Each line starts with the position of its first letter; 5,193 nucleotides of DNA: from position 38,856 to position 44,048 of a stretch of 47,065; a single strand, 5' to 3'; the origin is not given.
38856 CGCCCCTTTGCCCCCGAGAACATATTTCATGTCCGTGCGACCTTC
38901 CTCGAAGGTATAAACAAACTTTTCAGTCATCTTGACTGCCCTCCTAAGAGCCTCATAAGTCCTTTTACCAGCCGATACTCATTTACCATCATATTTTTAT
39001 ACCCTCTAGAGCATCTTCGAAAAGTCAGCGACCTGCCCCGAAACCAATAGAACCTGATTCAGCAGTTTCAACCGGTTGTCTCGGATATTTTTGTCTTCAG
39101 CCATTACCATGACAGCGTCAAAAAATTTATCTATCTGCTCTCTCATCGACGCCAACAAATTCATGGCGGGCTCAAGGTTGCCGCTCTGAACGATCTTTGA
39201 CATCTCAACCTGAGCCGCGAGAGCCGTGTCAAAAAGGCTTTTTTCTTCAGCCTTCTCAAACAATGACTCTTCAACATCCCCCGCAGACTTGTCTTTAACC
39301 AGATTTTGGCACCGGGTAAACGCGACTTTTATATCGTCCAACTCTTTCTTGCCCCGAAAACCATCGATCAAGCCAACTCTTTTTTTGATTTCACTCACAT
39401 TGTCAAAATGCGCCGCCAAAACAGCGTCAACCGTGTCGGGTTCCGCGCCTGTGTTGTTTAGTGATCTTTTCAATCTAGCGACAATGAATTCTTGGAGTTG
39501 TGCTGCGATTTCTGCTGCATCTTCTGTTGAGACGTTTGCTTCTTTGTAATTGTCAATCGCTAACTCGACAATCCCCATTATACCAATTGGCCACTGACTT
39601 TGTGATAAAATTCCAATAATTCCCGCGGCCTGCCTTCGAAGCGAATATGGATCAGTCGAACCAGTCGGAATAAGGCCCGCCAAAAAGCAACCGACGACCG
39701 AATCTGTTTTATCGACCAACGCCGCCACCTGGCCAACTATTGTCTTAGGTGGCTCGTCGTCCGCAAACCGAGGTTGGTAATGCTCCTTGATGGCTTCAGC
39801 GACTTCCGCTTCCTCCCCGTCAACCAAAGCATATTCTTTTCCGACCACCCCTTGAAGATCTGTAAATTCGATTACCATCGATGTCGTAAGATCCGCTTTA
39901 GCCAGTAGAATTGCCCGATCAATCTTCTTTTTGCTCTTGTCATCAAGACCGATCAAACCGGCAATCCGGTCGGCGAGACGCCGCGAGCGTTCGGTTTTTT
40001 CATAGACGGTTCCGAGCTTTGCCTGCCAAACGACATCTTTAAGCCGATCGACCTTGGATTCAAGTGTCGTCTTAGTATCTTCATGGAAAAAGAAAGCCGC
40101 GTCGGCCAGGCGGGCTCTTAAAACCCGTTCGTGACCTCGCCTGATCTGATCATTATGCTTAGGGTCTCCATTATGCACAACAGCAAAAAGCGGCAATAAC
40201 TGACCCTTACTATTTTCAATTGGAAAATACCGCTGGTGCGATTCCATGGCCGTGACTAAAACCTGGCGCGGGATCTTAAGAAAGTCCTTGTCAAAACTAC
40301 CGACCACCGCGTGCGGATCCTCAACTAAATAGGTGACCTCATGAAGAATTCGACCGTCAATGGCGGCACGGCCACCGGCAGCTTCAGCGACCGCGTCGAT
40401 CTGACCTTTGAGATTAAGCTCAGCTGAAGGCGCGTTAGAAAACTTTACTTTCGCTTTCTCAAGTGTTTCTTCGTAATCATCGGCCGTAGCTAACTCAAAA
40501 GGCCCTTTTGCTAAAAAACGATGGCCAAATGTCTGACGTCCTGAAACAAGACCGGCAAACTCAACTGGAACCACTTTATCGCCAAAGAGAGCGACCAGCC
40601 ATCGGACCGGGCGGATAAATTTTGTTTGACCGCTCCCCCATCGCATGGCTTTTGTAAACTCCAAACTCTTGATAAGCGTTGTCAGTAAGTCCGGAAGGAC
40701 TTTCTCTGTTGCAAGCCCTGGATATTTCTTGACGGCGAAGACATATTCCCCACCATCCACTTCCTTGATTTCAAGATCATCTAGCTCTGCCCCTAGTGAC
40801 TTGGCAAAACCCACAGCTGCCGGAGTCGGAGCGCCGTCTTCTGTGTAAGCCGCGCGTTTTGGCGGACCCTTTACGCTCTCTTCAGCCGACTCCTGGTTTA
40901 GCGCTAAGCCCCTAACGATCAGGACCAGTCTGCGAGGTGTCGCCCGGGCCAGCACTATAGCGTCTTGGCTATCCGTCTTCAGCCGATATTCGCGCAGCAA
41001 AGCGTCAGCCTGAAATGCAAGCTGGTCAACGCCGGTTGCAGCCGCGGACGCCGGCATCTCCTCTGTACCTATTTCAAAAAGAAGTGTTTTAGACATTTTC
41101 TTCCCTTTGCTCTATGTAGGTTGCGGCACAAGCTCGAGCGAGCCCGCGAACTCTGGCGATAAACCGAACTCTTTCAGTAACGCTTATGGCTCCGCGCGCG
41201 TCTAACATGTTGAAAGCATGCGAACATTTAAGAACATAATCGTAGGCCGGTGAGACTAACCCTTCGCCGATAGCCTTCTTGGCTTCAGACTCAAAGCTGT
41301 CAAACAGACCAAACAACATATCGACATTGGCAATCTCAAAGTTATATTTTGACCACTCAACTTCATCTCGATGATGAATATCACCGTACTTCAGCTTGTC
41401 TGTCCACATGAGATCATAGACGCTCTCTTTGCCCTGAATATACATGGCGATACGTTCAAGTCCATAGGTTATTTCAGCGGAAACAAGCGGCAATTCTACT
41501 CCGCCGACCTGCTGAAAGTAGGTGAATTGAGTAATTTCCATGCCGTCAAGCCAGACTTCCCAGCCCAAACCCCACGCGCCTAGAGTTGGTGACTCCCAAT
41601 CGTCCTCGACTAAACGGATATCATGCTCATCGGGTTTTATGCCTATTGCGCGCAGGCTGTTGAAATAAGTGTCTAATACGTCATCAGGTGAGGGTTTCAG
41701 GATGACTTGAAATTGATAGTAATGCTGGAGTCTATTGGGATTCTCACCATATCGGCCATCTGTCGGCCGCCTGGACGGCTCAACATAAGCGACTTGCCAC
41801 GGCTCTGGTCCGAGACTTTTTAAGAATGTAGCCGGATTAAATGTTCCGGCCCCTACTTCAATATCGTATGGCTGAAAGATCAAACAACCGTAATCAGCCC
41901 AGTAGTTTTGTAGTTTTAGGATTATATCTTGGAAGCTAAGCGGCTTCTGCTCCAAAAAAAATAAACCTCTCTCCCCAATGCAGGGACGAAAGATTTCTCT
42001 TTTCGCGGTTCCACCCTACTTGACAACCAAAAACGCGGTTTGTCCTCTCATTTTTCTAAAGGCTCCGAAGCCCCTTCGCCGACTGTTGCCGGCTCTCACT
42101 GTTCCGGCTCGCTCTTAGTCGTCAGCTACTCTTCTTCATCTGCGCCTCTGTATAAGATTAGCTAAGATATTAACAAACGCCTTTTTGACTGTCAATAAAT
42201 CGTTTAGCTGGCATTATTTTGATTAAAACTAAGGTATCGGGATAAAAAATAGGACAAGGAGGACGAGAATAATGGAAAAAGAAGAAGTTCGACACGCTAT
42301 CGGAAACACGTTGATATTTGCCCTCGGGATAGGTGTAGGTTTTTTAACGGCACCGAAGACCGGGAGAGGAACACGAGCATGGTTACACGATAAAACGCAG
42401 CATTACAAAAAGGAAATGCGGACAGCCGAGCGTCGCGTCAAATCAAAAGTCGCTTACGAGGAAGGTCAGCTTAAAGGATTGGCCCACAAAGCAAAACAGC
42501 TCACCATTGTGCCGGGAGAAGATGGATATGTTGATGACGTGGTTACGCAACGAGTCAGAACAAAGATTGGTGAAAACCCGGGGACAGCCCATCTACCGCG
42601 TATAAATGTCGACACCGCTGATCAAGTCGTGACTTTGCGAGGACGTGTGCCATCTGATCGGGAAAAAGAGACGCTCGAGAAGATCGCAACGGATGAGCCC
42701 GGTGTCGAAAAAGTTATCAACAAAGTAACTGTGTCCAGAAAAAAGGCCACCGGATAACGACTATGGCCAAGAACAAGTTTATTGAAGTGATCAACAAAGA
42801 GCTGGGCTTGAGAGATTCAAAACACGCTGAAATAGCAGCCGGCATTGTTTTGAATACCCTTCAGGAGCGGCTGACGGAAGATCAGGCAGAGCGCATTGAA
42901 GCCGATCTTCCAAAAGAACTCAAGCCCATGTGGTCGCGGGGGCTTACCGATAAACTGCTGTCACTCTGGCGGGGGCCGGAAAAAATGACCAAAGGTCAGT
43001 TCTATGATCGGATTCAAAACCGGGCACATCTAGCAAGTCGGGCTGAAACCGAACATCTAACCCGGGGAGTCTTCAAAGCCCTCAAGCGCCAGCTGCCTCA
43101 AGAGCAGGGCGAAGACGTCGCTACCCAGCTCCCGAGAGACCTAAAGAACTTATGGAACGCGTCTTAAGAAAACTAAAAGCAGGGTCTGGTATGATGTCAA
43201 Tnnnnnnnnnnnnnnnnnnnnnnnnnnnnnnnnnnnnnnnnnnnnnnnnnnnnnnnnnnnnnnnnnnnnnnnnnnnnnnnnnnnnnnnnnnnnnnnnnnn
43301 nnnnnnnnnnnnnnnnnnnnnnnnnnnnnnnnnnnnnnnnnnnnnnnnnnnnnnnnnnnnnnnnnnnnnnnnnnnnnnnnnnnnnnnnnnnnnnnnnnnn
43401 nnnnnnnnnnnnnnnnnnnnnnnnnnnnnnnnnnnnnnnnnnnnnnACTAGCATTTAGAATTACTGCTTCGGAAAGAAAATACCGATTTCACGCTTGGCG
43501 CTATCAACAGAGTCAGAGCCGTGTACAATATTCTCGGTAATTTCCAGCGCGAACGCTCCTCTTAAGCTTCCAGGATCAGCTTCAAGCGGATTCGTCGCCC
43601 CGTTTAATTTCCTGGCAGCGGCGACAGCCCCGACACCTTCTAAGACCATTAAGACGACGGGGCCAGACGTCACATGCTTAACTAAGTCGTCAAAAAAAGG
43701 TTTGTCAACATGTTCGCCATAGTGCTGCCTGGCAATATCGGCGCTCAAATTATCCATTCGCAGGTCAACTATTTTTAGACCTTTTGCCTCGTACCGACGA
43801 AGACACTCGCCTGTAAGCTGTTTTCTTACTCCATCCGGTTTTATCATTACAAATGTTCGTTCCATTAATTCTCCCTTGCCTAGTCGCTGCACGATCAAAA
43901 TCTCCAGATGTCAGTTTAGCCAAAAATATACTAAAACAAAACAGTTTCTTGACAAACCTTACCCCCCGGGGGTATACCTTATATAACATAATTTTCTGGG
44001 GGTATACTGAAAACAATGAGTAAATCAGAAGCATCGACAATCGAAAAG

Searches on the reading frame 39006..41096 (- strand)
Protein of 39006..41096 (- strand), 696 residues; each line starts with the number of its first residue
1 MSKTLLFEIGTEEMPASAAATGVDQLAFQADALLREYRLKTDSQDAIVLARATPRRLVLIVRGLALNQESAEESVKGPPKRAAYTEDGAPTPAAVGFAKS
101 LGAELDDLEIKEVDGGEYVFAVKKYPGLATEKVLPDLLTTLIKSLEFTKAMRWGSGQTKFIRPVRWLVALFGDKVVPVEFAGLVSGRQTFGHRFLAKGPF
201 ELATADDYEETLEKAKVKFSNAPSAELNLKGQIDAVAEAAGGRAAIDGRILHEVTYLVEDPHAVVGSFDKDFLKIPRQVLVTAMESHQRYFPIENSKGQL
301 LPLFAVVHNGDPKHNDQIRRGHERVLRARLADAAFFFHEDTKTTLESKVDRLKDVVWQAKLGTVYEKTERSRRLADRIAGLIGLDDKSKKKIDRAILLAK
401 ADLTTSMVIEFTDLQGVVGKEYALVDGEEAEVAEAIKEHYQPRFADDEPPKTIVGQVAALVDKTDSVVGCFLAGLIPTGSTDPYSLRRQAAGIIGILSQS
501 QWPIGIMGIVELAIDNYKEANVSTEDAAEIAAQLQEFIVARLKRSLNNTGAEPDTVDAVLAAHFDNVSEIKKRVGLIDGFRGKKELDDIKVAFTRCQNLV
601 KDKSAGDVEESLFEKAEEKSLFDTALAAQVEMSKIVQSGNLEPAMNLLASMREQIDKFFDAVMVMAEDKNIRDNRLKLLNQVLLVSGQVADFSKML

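Call 33: search_protein_families(library=pfam, proteins=[window:39006-41096:-], max_evalue=0.00001)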
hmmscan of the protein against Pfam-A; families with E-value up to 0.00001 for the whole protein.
window:39006-41096:- (696 aa): 2 families
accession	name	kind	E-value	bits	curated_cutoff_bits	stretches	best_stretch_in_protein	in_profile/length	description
PF02092.22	tRNA_synt_2f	-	4.9e-193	643.3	29.2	1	5-561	1-536/536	Glycyl-tRNA synthetase beta subunit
PF05746.21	DALR_1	-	3.4e-09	37.2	22.3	1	591-682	3-98/117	DALR anticodon binding domain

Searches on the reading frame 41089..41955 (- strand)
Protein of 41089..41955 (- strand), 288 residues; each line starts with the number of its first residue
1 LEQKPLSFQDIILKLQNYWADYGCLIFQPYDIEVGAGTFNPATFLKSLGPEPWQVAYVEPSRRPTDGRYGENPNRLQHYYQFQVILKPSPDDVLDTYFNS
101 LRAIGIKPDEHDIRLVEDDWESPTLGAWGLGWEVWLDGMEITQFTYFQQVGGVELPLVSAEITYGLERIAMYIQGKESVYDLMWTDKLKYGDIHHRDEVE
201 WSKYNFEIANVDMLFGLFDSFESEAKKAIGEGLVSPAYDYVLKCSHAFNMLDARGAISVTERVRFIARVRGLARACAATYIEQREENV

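Call 33: search_protein_families(library=pfam, proteins=[window:41089-41955:-], max_evalue=0.00001)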
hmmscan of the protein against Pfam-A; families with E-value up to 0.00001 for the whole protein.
window:41089-41955:- (288 aa): 1 family
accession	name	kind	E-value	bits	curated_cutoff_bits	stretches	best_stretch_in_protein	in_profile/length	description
PF02091.20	tRNA-synt_2e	-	1.8e-150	500.2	27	1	8-285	1-278/278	Glycyl-tRNA synthetase alpha subunit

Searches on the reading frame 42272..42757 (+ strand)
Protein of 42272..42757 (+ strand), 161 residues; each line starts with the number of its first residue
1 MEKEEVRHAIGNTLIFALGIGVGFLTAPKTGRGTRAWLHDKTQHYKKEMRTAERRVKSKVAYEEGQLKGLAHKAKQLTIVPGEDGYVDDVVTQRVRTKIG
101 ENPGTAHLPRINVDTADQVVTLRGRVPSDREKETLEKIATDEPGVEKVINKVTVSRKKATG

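Call 33: search_protein_families(library=pfam, proteins=[window:42272-42757:+], max_evalue=0.00001)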
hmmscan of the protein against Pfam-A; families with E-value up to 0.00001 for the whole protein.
window:42272-42757:+ (161 aa): 2 families
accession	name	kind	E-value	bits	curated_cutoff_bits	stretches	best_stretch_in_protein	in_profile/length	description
PF04972.22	BON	-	2.9e-14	53.5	27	1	88-155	2-68/69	BON domain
PF12732.12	YtxH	-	7.2e-06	26.8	37.5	0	17-61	9-53/71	YtxH-like protein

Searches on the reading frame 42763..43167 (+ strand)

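Call 33: search_protein_families(library=pfam, proteins=[window:42763-43167:+], max_evalue=0.00001)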
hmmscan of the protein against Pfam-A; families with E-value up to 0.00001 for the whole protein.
window:42763-43167:+ (134 aa): 1 family
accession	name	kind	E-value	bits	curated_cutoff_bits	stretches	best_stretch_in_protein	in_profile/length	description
PF10025.14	DUF2267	-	1.5e-26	93.5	29.8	1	4-130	2-122/122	Uncharacterized conserved protein (DUF2267)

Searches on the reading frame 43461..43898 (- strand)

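Call 33: search_protein_families(library=pfam, proteins=[window:43461-43898:-], max_evalue=0.00001)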
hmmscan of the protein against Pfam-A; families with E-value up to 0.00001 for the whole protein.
window:43461-43898:- (145 aa): 1 family
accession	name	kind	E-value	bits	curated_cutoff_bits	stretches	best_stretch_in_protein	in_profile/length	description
PF00334.24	NDK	-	2e-52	177.1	27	1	13-144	1-132/135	Nucleoside diphosphate kinase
